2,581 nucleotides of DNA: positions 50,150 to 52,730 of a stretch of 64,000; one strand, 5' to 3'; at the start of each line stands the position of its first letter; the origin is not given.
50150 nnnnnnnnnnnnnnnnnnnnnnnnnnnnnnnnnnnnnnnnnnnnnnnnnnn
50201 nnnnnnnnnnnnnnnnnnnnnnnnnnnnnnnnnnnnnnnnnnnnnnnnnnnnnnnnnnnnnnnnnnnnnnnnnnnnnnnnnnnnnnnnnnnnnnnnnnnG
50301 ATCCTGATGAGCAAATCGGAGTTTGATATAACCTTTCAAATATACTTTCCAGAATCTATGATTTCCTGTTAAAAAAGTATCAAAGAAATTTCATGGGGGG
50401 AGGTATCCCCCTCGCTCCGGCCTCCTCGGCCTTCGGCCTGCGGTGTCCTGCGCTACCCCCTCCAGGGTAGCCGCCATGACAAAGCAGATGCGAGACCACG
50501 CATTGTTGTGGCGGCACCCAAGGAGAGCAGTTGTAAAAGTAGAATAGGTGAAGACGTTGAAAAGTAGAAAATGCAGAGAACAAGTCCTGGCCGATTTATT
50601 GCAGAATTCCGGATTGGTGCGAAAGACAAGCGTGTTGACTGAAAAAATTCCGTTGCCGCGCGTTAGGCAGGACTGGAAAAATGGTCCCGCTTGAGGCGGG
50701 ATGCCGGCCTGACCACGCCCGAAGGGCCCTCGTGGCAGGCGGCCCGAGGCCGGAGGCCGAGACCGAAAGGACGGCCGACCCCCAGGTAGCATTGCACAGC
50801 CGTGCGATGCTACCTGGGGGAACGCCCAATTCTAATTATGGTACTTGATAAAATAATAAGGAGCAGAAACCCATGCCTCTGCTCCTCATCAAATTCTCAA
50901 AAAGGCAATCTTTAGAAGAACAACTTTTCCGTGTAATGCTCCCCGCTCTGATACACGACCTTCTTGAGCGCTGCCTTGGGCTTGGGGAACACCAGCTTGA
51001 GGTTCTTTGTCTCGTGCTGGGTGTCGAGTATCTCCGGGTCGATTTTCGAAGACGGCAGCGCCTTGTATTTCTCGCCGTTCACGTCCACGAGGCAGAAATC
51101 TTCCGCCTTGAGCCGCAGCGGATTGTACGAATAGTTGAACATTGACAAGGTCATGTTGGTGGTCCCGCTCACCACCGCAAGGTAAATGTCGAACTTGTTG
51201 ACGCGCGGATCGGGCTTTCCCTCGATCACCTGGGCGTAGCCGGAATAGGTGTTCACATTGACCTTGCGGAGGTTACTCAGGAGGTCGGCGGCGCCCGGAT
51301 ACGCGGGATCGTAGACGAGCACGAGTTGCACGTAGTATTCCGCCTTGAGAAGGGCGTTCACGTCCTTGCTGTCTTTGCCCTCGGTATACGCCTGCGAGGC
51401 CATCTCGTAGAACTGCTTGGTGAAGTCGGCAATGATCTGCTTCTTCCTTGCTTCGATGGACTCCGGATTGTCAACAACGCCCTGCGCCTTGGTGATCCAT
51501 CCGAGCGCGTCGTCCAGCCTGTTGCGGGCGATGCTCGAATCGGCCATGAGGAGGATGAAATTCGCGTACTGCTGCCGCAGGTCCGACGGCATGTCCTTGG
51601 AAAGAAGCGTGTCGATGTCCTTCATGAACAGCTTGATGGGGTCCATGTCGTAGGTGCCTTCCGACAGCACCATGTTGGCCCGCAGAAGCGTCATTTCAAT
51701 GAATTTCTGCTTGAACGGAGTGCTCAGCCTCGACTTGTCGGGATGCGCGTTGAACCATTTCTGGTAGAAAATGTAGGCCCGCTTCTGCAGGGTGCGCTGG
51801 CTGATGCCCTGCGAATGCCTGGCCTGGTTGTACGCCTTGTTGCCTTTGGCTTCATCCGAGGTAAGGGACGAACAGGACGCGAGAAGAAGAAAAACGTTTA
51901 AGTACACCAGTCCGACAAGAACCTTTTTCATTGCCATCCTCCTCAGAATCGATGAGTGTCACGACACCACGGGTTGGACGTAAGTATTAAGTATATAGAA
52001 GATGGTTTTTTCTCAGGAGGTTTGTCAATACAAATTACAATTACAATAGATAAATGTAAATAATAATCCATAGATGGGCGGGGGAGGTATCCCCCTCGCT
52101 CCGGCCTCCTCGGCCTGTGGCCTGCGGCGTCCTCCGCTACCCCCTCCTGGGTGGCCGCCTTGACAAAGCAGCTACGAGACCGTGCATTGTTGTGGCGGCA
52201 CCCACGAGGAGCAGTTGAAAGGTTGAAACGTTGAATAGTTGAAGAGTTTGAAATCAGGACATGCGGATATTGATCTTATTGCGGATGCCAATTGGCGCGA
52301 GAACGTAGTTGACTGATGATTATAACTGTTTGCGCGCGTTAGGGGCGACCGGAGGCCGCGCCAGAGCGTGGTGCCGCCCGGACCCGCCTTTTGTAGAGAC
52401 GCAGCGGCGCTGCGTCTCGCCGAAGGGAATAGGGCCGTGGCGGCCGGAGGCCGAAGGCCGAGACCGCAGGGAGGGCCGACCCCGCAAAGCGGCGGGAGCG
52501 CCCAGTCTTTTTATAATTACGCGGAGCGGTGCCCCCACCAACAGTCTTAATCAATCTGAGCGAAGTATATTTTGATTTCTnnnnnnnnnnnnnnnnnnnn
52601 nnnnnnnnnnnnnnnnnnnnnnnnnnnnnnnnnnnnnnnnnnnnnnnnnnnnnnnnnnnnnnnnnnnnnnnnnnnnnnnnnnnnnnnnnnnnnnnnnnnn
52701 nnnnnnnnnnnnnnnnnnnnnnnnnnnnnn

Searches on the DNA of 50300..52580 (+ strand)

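Call 14: search_rna_families(source=window, start=50300, end=52580, threshold=evalue, max_evalue=10, show_alignments=3)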
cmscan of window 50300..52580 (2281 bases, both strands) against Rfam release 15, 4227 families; matches with E-value up to 10: 10.
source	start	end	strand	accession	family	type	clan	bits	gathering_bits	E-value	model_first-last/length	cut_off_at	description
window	50455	50549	+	RF02328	TtnuHACA21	Gene; snRNA; snoRNA; HACA-box;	-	21.5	100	1.6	1-130/130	no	Tetrahymena snoRNA TtnuHACA21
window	50776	50823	-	RF04301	mir-200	Gene; miRNA;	-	20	86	0.63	1-76/76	no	mir-200 microRNA precursor family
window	50851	50890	-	RF04343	Plastid-psbA-2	Cis-reg;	CL00153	19.9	55.8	1.7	1-60/60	no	Plastid-psbA-2 3UTR RNA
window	50773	50826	+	RF00863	mir-BART17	Gene; miRNA;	-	18.1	70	4.5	1-81/81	no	mir-BART17 microRNA precursor family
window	52031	52111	+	RF00112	CyaR_RyeE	Gene; sRNA;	-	17.8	47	7.1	1-85/85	no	CyaR/Rye RNA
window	50634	50771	-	RF01755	rmf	Cis-reg;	-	16.2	45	7.9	1-132/132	no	rmf RNA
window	52208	52263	+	RF01306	sR52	Gene; snRNA; snoRNA; CD-box;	-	15.4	50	4.1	1-60/60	no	Small nucleolar RNA sR52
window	52305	52387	-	RF03536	Flavi_TBFV_xrRNA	Cis-reg;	-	15.4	46.5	7.7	1-89/89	no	Tick-borne Flavivirus exoribonuclease-resistant RNA element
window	50852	50968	-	RF01431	snoR135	Gene; snRNA; snoRNA; HACA-box;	-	15.1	45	8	1-143/143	no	small nucleolar RNA snoR135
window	50948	51024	-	RF02202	UCA1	Gene; lncRNA;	-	13.4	80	4.4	1-75/75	no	Urothelial cancer associated 1 conserved region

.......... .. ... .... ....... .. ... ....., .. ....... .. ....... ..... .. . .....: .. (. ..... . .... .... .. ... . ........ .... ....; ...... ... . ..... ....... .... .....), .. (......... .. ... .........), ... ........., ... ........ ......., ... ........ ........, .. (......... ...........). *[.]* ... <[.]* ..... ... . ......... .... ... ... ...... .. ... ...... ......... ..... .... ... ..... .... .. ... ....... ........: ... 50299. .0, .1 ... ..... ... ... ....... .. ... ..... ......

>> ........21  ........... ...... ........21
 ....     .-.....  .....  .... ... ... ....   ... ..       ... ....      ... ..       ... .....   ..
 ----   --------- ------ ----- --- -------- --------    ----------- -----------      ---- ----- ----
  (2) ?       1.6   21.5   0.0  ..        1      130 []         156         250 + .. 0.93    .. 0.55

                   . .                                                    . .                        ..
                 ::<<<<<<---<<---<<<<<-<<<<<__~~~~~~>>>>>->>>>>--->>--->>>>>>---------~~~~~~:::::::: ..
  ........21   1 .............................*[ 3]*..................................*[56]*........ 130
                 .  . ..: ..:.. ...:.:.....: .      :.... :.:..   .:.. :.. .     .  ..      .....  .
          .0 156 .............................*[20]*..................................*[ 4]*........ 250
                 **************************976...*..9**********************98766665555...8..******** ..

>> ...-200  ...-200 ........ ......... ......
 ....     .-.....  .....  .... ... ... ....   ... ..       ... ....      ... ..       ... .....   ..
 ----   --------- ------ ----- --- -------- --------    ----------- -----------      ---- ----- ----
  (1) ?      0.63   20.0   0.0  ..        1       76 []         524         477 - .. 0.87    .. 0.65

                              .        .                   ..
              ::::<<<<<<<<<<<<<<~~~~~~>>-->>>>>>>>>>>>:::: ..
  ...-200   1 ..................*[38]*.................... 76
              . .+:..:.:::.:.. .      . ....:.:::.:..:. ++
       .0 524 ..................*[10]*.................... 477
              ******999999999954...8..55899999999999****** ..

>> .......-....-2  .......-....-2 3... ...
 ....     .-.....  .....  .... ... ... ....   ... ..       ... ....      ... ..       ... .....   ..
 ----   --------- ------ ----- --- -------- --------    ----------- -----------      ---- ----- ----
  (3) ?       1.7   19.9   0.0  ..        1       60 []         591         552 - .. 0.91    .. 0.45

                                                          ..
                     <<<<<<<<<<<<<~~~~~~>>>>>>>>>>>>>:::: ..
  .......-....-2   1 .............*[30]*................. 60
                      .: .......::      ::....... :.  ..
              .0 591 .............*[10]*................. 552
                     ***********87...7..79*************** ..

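Call 83: search_dna_similar(query=window:50394-50833:+, collection=phages, mode=distant, max_evalue=0.001, max_rows=10)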
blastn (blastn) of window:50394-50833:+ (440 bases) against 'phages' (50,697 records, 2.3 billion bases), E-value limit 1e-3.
No match.

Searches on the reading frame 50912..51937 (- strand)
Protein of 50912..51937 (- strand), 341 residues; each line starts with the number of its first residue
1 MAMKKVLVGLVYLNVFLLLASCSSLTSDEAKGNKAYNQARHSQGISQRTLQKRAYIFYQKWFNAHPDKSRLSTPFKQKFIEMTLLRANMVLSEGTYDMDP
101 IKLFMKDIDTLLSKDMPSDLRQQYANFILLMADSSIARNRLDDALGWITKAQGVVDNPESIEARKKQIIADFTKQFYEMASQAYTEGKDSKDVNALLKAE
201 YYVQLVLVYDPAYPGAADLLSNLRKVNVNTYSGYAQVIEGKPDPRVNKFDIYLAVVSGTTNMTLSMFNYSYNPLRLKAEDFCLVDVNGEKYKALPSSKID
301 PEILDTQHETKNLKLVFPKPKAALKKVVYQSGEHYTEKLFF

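Call 41: find_related_loci(query=window:50912-51937:-, collection=metagenome_contigs, flank=6000)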
Query window:50912-51937:- (341 aa) in metagenome_contigs; peptide patterns used: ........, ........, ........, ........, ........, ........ (x = any residue, [..] = any of these).
77 stretches matched a pattern; 10 encode a relative of the query (tblastn E <= 1e-3); 8 distinct loci.
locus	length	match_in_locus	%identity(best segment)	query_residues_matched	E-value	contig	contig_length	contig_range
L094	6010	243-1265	98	1-341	0e+0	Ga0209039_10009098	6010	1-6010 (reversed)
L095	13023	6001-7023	89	1-341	0e+0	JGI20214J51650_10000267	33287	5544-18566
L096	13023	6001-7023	80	1-341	0e+0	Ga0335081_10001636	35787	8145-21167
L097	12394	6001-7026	71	1-341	2e-170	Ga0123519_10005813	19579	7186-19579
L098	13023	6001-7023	87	1-341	0e+0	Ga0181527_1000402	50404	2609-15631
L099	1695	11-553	83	161-341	1e-105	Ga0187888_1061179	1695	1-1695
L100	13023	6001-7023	80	1-341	0e+0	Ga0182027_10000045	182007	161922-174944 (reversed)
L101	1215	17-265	52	257-340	6e-23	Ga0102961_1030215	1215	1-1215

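Call 48: search_protein_families(library=pfam, proteins=[window:50912-51937:-], max_evalue=0.00001)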
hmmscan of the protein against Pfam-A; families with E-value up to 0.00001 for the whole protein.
window:50912-51937:- (341 aa): 0 families

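Call 66: find_encoding_contigs(protein=window:50912-51937:-, flank=3000, max_places=8)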
Protein window:50912-51937:- (341 aa): no gene with exactly this product is on record in the collection.
